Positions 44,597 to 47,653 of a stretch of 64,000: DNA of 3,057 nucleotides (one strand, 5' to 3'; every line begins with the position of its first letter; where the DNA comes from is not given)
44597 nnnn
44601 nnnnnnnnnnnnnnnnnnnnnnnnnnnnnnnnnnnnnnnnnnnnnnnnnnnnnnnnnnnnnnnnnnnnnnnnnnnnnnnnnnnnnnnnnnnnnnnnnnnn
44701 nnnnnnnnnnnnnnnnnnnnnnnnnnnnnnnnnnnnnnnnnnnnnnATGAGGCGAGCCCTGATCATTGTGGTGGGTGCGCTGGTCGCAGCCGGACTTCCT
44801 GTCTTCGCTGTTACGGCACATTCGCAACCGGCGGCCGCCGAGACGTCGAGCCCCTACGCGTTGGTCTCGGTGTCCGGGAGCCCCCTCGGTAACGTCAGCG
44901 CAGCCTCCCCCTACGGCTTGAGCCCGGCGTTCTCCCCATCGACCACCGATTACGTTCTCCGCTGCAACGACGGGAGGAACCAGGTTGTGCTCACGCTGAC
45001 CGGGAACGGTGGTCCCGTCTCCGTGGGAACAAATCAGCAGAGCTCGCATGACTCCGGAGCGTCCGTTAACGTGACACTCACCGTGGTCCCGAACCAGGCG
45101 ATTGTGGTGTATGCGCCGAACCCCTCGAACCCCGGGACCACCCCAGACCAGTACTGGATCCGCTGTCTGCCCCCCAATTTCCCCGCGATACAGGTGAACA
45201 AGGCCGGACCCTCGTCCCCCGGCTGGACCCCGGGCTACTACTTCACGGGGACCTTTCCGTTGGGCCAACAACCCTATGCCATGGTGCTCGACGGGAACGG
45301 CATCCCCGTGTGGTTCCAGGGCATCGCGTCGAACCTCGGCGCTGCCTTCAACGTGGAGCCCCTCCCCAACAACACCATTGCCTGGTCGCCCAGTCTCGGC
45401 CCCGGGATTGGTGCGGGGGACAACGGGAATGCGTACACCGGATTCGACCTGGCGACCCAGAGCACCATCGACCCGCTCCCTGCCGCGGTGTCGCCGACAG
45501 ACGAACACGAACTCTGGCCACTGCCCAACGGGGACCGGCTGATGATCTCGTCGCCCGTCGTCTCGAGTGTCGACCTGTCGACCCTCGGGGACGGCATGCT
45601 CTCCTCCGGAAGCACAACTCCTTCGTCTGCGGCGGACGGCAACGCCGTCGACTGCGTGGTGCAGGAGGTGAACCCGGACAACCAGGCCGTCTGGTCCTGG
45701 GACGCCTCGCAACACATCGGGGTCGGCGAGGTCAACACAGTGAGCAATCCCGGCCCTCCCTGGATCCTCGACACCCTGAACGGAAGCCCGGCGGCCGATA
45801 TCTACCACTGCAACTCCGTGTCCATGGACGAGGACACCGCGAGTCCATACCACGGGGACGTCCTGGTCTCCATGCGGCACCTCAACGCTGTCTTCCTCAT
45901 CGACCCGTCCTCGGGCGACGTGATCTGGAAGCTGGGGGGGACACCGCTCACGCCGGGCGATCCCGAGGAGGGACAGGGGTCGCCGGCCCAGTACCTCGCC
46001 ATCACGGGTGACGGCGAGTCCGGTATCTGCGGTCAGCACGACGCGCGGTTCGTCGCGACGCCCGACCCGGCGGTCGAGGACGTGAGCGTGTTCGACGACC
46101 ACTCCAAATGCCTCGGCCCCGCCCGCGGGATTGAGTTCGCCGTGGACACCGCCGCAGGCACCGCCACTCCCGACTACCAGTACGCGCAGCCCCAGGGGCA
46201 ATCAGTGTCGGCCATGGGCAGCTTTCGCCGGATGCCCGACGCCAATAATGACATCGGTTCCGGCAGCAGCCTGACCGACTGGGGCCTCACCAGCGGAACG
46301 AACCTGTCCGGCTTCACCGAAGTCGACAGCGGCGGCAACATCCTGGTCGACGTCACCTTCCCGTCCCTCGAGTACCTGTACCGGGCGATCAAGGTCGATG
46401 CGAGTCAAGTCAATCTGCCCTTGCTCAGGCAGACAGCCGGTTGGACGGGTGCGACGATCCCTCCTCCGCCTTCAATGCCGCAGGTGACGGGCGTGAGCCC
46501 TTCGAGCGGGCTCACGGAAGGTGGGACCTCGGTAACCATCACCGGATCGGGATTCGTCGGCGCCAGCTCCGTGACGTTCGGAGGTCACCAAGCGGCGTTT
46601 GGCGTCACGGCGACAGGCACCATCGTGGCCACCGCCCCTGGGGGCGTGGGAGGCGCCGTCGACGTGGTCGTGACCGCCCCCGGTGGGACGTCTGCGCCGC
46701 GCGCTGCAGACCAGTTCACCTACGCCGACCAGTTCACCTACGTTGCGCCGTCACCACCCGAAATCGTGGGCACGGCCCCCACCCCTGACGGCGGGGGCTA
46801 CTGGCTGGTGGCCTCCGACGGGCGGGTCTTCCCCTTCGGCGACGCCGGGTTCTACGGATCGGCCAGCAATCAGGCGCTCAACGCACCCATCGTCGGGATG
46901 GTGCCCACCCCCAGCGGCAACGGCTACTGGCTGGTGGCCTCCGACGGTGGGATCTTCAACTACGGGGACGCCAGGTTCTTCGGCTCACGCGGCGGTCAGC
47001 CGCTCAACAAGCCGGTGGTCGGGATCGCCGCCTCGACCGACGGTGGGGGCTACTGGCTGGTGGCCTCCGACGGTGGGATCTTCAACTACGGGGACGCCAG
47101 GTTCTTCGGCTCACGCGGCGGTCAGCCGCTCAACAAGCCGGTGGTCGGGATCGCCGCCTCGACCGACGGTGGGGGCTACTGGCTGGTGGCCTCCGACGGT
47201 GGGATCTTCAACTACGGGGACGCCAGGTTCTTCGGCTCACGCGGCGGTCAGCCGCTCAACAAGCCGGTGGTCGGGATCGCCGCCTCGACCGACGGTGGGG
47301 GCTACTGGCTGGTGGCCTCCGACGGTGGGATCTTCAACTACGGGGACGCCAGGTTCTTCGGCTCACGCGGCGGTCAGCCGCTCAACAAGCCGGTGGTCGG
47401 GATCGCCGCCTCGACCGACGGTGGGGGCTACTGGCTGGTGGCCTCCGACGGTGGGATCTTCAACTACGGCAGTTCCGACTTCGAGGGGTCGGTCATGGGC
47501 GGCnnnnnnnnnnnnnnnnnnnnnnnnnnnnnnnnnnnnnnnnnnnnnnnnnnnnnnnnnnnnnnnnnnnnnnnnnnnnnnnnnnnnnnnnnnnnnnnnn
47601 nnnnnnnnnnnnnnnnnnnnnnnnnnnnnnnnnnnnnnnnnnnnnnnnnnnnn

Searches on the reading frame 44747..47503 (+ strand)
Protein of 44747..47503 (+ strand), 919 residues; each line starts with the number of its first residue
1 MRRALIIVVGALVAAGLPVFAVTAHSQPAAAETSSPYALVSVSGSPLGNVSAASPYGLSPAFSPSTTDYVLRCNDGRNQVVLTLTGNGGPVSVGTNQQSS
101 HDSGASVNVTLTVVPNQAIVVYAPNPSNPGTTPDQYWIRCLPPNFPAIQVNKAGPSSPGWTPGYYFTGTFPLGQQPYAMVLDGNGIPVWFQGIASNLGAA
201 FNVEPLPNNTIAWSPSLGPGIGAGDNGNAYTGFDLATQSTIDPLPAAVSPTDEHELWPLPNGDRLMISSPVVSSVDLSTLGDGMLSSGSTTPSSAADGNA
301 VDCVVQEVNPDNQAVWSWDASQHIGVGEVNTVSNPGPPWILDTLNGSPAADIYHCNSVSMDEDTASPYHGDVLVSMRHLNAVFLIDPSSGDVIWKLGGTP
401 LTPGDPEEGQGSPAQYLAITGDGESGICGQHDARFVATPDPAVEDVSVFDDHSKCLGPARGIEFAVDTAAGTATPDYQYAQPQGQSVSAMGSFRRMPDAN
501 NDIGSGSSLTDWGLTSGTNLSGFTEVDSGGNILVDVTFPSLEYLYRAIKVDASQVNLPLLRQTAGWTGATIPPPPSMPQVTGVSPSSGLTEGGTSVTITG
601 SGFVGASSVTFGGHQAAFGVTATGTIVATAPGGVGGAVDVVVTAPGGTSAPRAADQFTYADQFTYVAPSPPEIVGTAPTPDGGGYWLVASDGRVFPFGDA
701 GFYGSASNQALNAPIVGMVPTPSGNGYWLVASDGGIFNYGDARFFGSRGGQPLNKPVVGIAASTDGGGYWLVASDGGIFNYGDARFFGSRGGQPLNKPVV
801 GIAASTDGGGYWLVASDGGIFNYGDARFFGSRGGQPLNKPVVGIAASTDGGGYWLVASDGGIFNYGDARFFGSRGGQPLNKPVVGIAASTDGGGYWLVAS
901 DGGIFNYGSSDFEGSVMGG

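Call 11: search_protein_families(library=pfam, max_evalue=0.1, proteins=[window:44747-47503:+])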
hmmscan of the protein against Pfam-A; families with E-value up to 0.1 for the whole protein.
window:44747-47503:+ (919 aa): 4 families
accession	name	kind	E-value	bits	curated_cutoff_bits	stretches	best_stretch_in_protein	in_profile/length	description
PF14269.12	Arylsulfotran_2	-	3.6e-16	59.9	27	1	295-500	89-274/301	Arylsulfotransferase (ASST)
PF01833.30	TIG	-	2.6e-13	50.2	20.9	1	578-659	1-84/84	IPT/TIG domain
PF05935.17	Arylsulfotrans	-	6e-11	42.4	24.2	1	299-498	122-323/374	Arylsulfotransferase (ASST)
PF04075.20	F420H2_quin_red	-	4.3e-09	37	22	0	872-903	32-60/130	F420H(2)-dependent quinone reductase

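Call 12: search_protein_families(library=ncbifam, max_evalue=0.1, proteins=[window:44747-47503:+])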
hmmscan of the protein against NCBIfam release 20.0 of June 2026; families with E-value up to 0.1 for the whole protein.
window:44747-47503:+ (919 aa): 1 family
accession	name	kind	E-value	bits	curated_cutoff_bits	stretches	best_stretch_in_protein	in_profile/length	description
NF058597.1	CoaZ_rpt_PGGG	domain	1.6e-05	24.9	30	1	577-651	2-83/88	choice-of-anchor Z repeating domain-containing protein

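Call 20: list_cluster_members(proteins=[P0108, P0016, P0088, window:44747-47503:+])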
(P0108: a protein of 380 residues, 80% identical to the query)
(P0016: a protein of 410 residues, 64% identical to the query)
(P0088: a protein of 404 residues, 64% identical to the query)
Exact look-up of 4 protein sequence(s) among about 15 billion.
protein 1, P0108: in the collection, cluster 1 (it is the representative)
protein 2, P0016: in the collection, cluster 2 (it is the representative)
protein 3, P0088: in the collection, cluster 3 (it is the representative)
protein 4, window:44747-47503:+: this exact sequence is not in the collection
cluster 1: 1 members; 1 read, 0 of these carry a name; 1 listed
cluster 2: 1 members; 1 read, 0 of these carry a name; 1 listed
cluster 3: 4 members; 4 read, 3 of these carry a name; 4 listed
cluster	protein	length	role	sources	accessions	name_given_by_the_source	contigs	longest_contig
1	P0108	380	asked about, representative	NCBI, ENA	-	-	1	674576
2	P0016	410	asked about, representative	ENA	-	-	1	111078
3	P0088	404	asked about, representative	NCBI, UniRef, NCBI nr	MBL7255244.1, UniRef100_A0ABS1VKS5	M23 family metallopeptidase [Actinoplanes sp. LDG1-01] | M23 family metallopeptidase n=2 Tax=Paractinoplanes lichenicola TaxID=2802976 ... | M23 family metallopeptidase [Actinoplanes lichenicola]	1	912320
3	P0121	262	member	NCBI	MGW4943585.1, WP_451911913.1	M23 family metallopeptidase, partial [Actinoplanes sp. NPDC004185]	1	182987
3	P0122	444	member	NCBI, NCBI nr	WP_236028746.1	M23 family metallopeptidase [Paractinoplanes lichenicola] | M23 family metallopeptidase [Actinoplanes lichenicola]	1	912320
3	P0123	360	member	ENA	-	-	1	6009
